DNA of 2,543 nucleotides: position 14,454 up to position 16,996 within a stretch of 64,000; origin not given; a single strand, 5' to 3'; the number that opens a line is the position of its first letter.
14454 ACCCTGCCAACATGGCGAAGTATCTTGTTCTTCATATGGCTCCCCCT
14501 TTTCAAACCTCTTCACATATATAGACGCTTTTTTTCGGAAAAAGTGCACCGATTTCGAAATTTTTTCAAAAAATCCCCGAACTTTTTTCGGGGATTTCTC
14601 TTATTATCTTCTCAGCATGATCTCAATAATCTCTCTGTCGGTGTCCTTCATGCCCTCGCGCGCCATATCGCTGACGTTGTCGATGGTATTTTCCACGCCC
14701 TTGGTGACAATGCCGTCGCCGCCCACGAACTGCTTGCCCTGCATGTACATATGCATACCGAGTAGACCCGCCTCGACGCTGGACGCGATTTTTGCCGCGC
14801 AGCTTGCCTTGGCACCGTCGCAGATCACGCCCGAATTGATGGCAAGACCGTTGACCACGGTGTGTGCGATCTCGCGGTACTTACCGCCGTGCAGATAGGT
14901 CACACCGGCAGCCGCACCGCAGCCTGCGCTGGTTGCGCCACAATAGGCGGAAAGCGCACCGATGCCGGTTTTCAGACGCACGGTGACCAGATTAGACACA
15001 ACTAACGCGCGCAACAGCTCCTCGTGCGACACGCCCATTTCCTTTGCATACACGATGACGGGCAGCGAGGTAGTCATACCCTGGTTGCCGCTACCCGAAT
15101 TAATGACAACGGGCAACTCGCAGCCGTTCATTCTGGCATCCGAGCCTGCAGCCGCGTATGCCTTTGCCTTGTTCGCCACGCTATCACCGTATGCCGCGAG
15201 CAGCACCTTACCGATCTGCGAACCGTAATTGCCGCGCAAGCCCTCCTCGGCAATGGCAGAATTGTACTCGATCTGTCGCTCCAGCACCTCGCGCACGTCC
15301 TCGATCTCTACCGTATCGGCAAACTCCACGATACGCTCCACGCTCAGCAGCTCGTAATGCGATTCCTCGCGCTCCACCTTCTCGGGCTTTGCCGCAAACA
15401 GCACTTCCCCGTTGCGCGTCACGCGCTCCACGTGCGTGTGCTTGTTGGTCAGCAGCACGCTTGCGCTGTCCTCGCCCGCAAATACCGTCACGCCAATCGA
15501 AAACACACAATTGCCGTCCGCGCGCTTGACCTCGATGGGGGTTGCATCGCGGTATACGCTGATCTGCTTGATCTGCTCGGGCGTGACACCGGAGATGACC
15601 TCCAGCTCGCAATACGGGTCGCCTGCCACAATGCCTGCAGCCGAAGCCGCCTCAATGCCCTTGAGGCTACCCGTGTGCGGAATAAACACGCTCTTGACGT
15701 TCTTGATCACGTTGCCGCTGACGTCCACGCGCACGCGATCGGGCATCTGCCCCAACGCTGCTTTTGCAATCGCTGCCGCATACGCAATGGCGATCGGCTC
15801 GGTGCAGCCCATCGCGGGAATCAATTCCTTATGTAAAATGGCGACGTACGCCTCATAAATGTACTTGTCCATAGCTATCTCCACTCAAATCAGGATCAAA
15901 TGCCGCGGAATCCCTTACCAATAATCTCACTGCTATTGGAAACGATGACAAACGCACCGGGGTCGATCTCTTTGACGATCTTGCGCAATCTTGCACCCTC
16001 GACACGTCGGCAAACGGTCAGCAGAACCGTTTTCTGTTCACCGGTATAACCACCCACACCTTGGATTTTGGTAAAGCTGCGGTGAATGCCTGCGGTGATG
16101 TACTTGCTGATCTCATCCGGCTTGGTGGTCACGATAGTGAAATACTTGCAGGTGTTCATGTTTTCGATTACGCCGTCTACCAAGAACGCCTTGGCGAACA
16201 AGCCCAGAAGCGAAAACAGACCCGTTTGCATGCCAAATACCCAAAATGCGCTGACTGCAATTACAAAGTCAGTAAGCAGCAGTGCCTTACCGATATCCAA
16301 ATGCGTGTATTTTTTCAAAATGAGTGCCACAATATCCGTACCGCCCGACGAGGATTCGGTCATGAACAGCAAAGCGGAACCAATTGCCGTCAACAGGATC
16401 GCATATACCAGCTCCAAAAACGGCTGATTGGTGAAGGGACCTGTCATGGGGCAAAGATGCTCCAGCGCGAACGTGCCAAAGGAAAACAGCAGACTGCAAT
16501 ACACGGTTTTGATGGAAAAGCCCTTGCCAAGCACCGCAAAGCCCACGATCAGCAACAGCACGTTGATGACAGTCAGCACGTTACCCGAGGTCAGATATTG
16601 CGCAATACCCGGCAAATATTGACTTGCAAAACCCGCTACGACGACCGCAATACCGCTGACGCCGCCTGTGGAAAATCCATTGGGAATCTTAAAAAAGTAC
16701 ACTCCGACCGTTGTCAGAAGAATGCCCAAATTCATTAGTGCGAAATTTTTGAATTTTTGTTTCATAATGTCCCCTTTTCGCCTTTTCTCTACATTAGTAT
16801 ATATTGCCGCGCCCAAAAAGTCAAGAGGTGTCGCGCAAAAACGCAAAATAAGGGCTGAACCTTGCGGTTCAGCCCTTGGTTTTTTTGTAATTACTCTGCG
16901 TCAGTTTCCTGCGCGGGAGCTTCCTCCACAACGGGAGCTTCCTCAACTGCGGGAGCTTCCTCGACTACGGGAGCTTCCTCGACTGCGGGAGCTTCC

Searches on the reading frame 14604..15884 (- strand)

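Call 88: search_protein_families(library=pfam, proteins=[window:14604-15884:-], max_evalue=0.0001)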
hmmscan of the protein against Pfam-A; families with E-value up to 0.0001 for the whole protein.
window:14604-15884:- (426 aa): 1 family
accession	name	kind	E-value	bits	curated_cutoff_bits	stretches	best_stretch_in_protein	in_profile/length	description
PF03313.21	SDH_alpha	-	1.1e-64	219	26.4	1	94-420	4-259/260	Serine dehydratase alpha chain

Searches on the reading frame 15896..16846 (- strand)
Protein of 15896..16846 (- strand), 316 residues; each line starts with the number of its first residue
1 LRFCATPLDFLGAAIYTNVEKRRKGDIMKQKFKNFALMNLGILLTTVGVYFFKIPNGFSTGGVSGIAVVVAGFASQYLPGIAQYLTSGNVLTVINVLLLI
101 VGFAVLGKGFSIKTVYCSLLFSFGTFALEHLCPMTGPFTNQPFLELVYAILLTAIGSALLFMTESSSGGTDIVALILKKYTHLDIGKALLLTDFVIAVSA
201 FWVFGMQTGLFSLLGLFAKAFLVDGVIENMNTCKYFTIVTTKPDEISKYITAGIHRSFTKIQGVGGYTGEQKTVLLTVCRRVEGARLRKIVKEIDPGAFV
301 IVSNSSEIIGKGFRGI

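Call 88: search_protein_families(library=pfam, proteins=[window:15896-16846:-], max_evalue=0.0001)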
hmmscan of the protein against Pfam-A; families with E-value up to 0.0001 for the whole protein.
window:15896-16846:- (316 aa): 2 families
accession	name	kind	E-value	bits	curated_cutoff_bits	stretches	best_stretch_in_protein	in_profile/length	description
PF02588.21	YitT_membrane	-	1e-50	172.5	24.3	1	35-250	2-204/205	Uncharacterised 5xTM membrane BCR, YitT family COG1284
PF10035.14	DUF2179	-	3.4e-20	72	22.8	1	256-310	1-55/55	Uncharacterized protein conserved in bacteria (DUF2179)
